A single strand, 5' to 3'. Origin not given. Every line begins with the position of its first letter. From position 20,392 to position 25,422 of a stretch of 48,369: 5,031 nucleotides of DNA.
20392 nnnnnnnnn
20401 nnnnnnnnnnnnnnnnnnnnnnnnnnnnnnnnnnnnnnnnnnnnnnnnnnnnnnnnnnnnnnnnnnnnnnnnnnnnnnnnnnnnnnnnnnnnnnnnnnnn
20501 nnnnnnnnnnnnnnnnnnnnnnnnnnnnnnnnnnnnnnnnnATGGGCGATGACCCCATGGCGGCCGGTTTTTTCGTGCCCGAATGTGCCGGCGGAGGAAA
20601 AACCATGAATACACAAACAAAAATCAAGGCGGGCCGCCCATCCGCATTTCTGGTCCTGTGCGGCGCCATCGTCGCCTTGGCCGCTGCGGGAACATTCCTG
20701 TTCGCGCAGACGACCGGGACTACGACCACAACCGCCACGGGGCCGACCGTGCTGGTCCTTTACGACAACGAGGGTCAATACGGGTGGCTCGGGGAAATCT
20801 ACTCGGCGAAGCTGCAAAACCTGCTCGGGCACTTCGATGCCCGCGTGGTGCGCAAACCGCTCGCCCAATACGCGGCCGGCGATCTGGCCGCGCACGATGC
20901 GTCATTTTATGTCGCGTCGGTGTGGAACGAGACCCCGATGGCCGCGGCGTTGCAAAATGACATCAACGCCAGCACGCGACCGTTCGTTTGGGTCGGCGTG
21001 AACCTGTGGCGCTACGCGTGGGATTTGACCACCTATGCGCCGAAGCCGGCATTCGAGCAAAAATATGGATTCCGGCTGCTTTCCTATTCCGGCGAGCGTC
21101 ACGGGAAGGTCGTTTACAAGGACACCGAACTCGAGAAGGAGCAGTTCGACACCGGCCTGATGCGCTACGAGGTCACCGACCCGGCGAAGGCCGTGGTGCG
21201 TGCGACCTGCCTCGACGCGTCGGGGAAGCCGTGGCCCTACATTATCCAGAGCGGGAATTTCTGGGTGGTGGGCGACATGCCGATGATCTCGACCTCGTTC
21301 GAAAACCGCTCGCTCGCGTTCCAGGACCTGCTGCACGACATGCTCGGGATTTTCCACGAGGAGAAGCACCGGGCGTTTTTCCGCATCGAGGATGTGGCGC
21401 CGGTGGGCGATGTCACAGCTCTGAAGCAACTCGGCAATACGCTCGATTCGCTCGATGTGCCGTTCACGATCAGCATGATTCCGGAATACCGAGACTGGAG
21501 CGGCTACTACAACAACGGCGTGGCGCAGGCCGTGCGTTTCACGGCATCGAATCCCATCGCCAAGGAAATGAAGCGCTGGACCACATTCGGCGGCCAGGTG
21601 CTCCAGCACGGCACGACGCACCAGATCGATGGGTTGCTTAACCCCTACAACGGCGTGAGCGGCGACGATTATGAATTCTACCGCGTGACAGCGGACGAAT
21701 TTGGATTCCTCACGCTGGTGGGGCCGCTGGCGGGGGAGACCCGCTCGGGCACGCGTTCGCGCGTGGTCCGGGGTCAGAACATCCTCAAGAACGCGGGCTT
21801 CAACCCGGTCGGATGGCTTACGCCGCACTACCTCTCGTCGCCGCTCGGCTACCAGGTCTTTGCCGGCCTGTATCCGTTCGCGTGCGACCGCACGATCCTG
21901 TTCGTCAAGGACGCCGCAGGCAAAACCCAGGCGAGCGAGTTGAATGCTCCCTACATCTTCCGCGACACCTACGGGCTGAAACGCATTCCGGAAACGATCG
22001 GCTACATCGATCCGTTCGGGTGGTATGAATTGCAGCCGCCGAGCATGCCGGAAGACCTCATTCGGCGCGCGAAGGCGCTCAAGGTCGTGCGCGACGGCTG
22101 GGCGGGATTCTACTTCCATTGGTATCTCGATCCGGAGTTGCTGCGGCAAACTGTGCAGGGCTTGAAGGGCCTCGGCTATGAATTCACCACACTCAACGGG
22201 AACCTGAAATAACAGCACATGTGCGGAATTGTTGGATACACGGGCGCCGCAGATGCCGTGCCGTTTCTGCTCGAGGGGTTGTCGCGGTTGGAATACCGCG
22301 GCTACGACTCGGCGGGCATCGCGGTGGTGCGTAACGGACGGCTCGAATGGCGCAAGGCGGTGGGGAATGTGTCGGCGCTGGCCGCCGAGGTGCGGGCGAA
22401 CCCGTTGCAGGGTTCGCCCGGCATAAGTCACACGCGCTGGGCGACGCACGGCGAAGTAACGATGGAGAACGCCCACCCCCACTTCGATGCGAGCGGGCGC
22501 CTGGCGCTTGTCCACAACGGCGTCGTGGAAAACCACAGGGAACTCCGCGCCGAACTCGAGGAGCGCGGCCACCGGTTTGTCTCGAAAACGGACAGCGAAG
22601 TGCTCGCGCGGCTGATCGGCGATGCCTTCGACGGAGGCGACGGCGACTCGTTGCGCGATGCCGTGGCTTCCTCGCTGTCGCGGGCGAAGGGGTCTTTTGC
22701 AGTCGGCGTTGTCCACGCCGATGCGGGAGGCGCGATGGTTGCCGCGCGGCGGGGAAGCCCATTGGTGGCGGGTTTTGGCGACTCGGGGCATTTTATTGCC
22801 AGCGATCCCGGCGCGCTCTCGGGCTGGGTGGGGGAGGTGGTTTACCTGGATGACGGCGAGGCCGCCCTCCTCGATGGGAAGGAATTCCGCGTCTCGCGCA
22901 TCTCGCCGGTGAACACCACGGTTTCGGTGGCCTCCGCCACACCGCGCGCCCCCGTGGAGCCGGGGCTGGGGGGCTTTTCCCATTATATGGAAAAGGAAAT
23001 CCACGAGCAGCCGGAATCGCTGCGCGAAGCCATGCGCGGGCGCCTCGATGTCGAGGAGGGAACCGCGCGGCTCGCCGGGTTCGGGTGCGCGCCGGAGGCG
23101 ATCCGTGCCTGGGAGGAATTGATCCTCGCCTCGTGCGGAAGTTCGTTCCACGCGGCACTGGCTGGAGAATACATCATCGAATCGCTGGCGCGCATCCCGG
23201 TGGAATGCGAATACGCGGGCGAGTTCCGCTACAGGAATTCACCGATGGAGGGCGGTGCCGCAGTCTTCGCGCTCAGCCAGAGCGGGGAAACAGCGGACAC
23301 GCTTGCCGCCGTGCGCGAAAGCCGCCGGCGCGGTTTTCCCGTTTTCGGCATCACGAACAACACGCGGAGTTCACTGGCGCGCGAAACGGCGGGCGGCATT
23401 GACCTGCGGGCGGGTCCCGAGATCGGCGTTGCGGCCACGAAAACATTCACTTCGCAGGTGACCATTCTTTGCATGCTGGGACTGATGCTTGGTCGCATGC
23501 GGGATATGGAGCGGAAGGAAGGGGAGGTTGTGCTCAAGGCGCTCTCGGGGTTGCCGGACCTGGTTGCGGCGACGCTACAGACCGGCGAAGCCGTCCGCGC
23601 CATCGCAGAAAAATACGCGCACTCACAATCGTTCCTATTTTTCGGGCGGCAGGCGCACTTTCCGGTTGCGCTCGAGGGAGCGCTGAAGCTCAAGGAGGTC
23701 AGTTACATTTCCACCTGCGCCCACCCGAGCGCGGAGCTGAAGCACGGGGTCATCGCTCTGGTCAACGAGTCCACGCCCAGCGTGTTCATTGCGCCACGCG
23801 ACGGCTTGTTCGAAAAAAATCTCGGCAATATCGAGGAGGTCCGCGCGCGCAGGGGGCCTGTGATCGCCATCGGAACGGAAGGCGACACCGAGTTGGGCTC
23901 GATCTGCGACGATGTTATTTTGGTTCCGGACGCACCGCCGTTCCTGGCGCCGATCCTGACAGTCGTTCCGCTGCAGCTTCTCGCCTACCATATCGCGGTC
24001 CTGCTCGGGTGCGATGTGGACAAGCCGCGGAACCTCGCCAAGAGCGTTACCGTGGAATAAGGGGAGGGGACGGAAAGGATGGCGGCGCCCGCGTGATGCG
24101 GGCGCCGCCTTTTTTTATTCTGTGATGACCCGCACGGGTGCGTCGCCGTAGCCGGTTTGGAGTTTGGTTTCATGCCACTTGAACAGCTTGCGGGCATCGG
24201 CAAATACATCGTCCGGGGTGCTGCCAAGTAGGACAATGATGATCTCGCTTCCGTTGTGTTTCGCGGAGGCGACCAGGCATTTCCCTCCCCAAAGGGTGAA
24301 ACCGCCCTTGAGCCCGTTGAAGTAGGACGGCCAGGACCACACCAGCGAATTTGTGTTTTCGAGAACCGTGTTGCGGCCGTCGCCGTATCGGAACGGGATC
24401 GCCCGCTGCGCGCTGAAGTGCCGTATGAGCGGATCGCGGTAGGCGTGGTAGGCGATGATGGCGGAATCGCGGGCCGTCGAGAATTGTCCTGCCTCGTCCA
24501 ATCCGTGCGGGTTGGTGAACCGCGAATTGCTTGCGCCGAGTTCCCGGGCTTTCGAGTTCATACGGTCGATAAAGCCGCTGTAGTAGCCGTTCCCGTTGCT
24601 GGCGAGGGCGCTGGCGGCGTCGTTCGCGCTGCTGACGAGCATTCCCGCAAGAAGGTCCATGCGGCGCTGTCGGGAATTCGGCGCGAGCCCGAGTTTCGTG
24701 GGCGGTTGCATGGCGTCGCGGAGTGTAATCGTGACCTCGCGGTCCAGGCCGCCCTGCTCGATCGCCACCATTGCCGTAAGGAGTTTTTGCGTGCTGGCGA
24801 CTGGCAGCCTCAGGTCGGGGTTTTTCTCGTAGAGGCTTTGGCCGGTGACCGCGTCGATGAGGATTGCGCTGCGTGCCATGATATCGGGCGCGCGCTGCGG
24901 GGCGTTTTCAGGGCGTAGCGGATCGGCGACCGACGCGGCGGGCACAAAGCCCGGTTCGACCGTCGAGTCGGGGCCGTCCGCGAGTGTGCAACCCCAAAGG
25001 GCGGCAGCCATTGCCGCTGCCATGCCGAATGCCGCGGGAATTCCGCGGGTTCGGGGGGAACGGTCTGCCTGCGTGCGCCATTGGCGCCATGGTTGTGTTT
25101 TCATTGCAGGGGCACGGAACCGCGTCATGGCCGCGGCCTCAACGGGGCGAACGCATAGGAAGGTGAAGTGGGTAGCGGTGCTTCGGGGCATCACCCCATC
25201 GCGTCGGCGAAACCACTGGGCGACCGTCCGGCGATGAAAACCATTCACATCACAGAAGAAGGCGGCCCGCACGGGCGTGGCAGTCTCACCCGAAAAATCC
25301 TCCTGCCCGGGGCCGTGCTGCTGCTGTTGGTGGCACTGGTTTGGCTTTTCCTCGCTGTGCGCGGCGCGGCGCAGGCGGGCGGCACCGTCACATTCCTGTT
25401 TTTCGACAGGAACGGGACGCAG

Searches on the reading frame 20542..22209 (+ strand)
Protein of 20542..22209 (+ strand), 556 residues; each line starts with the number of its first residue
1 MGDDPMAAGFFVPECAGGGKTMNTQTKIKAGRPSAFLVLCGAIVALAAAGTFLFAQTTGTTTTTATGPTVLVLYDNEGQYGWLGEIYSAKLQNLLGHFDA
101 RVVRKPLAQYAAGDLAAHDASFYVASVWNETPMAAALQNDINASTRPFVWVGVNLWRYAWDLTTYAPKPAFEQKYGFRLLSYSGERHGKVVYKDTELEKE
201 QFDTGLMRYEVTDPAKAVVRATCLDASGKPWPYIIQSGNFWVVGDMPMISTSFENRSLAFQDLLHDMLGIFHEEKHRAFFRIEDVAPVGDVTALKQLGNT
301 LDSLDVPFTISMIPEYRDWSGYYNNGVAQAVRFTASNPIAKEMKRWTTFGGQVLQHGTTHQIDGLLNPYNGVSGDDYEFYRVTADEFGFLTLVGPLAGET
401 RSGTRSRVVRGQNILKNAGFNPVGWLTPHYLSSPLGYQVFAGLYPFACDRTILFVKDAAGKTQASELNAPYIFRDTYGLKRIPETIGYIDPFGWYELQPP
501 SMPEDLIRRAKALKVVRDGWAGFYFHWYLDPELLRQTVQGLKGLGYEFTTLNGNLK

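Call 15: search_protein_families(library=pfam, proteins=[window:20542-22209:+], max_evalue=0.001)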
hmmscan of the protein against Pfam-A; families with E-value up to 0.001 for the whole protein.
window:20542-22209:+ (556 aa): 1 family
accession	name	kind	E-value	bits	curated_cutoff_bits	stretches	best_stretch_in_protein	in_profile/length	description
PF10096.14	DUF2334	-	7.3e-37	127.4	26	1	277-540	1-202/203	Uncharacterized protein conserved in bacteria (DUF2334)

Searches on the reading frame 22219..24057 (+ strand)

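Call 15: search_protein_families(library=pfam, proteins=[window:22219-24057:+], max_evalue=0.001)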
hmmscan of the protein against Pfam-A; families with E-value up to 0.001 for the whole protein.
window:22219-24057:+ (613 aa): 4 families
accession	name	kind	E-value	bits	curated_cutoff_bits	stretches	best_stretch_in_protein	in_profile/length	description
PF01380.27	SIS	-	4.1e-46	156.5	25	2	295-420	2-128/131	SIS domain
PF13522.11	GATase_6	-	5.7e-19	68.9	27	1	68-195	13-129/130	Glutamine amidotransferase domain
PF13537.11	GATase_7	-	1.4e-13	51.4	25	1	81-200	9-121/123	Glutamine amidotransferase domain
PF13230.11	GATase_4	-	1.4e-06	27.9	23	1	51-128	57-132/272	Glutamine amidotransferases class-II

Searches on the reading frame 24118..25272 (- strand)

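Call 15: search_protein_families(library=pfam, proteins=[window:24118-25272:-], max_evalue=0.001)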
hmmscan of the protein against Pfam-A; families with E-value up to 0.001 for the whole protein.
window:24118-25272:- (385 aa): 3 families
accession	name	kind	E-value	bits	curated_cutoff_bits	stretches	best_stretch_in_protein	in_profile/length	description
PF00768.25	Peptidase_S11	-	1.8e-53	181.9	27.6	1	127-351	6-237/239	D-alanyl-D-alanine carboxypeptidase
PF13354.11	Beta-lactamase2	-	6e-06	26.2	22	1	140-273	5-142/214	Beta-lactamase enzyme family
PF02113.21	Peptidase_S13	-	4.8e-05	22.7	22.8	1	129-183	12-68/444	D-Ala-D-Ala carboxypeptidase 3 (S13) family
